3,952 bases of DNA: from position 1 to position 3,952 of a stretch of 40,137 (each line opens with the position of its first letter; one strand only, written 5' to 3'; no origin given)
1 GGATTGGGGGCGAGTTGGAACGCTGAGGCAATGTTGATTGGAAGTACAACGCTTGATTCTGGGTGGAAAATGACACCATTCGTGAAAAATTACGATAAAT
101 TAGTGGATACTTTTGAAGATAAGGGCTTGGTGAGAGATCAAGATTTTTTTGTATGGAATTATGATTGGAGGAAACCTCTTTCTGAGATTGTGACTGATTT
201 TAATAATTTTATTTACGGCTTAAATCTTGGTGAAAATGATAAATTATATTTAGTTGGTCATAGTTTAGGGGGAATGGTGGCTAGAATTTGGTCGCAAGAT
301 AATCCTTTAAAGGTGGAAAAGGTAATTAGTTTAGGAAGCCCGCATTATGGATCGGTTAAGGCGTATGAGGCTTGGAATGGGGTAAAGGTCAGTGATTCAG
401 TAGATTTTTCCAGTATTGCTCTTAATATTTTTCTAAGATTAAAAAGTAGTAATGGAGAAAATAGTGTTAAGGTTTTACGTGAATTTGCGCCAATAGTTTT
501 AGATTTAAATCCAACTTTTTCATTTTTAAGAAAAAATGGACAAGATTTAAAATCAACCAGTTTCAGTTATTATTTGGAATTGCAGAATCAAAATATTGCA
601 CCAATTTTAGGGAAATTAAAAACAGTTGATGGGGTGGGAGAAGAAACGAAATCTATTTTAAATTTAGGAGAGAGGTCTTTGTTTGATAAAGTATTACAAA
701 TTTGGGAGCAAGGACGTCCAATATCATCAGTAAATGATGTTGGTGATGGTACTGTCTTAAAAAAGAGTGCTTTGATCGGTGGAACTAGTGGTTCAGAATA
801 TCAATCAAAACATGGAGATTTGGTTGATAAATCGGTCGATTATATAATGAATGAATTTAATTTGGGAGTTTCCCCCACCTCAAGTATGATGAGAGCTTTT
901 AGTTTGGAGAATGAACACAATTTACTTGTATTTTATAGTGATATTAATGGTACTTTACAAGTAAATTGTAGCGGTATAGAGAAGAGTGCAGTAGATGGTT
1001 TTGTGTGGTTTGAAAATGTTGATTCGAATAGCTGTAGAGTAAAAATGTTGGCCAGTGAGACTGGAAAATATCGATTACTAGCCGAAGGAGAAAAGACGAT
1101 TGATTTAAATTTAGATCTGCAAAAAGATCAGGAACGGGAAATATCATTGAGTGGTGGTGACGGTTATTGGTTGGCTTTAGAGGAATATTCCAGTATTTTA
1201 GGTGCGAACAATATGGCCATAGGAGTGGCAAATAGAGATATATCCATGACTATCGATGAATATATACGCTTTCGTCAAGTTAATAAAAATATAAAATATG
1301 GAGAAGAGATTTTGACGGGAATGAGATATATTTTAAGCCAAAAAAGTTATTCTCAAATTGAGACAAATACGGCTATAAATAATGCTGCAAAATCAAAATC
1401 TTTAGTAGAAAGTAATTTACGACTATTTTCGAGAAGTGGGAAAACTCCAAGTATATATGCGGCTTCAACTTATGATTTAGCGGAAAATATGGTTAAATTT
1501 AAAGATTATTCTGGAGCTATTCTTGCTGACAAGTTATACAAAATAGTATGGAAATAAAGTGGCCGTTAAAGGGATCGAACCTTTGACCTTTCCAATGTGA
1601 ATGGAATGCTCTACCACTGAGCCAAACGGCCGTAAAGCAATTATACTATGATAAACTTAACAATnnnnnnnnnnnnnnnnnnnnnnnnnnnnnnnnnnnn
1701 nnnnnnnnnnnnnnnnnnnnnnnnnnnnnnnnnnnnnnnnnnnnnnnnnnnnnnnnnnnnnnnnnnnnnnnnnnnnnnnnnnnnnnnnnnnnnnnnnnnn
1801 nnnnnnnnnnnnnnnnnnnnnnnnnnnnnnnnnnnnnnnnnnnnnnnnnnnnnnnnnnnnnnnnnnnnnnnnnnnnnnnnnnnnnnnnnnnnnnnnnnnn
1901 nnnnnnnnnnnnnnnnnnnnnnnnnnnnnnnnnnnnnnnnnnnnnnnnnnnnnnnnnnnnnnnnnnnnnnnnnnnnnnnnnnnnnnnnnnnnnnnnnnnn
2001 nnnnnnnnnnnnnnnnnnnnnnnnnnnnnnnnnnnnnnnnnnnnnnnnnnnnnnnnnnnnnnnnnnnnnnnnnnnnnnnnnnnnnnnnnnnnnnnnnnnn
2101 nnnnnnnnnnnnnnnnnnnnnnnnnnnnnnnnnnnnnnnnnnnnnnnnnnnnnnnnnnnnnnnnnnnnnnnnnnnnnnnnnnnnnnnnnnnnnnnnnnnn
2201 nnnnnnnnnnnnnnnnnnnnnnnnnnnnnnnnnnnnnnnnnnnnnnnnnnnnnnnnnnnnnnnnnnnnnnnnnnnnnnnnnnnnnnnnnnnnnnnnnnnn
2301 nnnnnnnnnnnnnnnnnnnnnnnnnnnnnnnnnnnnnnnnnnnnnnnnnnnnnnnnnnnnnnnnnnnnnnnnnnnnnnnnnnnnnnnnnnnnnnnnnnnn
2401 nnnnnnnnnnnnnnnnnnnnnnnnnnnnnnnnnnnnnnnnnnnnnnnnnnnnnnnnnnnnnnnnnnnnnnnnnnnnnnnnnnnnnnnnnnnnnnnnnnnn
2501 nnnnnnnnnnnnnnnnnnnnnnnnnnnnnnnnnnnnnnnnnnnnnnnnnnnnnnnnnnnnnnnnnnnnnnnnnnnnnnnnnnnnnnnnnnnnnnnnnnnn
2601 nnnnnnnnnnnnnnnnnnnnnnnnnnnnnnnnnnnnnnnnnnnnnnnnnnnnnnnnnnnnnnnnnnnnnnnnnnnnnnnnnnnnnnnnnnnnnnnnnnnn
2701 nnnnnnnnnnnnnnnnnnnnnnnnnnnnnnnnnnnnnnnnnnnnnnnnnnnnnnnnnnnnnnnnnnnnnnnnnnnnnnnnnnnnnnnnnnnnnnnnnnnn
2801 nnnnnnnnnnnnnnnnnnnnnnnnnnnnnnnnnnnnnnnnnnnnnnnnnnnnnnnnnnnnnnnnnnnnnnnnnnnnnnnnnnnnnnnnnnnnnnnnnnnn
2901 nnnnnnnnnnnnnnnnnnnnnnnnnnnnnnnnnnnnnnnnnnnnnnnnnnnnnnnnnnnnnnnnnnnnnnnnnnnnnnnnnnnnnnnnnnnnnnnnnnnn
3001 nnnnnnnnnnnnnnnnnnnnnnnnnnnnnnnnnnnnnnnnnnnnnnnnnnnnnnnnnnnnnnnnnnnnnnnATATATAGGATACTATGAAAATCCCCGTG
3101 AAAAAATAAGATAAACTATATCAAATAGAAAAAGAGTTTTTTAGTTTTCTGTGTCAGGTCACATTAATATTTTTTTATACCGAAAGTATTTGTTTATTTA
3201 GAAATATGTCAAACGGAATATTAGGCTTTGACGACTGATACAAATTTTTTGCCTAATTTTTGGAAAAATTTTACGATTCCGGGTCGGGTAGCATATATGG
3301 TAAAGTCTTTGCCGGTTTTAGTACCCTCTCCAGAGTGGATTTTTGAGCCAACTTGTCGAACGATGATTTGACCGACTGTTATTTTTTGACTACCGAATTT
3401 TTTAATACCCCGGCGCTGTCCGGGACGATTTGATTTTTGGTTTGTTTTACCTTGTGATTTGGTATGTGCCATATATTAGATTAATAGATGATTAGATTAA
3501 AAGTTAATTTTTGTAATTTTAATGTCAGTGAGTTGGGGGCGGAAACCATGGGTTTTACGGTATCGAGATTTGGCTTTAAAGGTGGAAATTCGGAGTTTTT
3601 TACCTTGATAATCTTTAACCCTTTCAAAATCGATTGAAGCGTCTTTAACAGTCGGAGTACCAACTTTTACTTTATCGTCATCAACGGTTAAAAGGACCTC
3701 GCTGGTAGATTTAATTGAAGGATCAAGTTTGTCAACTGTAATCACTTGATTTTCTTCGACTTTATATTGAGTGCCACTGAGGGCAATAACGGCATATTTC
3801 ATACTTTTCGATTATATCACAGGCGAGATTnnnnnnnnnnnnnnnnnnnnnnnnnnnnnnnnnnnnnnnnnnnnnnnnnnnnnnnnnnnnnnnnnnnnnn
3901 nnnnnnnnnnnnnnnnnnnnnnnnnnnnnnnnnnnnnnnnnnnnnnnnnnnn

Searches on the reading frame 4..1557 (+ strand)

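Call 91: search_protein_families(library=pfam, proteins=[window:4-1557:+], max_evalue=0.001)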
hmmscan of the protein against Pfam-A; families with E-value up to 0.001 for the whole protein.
window:4-1557:+ (517 aa): 5 families
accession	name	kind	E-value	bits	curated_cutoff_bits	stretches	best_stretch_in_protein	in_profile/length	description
PF02450.21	LCAT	-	8.3e-10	38.9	21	1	24-128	63-176/392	Lecithin:cholesterol acyltransferase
PF00561.26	Abhydrolase_1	-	5.3e-08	33.3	25.8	1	64-117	57-109/245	alpha/beta hydrolase fold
PF07819.20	PGAP1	-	9.4e-07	29.3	24.3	1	75-122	87-137/233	PGAP1-like alpha/beta domain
PF12146.15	Hydrolase_4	-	7.2e-05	22.6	27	1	59-113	55-110/239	Serine aminopeptidase, S33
PF02089.21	Palm_thioest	-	7.7e-05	22.9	26.8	1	76-122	70-118/254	Palmitoyl protein thioesterase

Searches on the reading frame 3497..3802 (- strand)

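Call 91: search_protein_families(library=pfam, proteins=[window:3497-3802:-], max_evalue=0.001)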
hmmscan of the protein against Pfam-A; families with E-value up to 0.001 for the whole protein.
window:3497-3802:- (101 aa): 1 family
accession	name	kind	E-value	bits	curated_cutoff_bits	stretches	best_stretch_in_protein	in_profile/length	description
PF00829.26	Ribosomal_L21p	-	9.8e-23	80.7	27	1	3-99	2-99/99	Ribosomal prokaryotic L21 protein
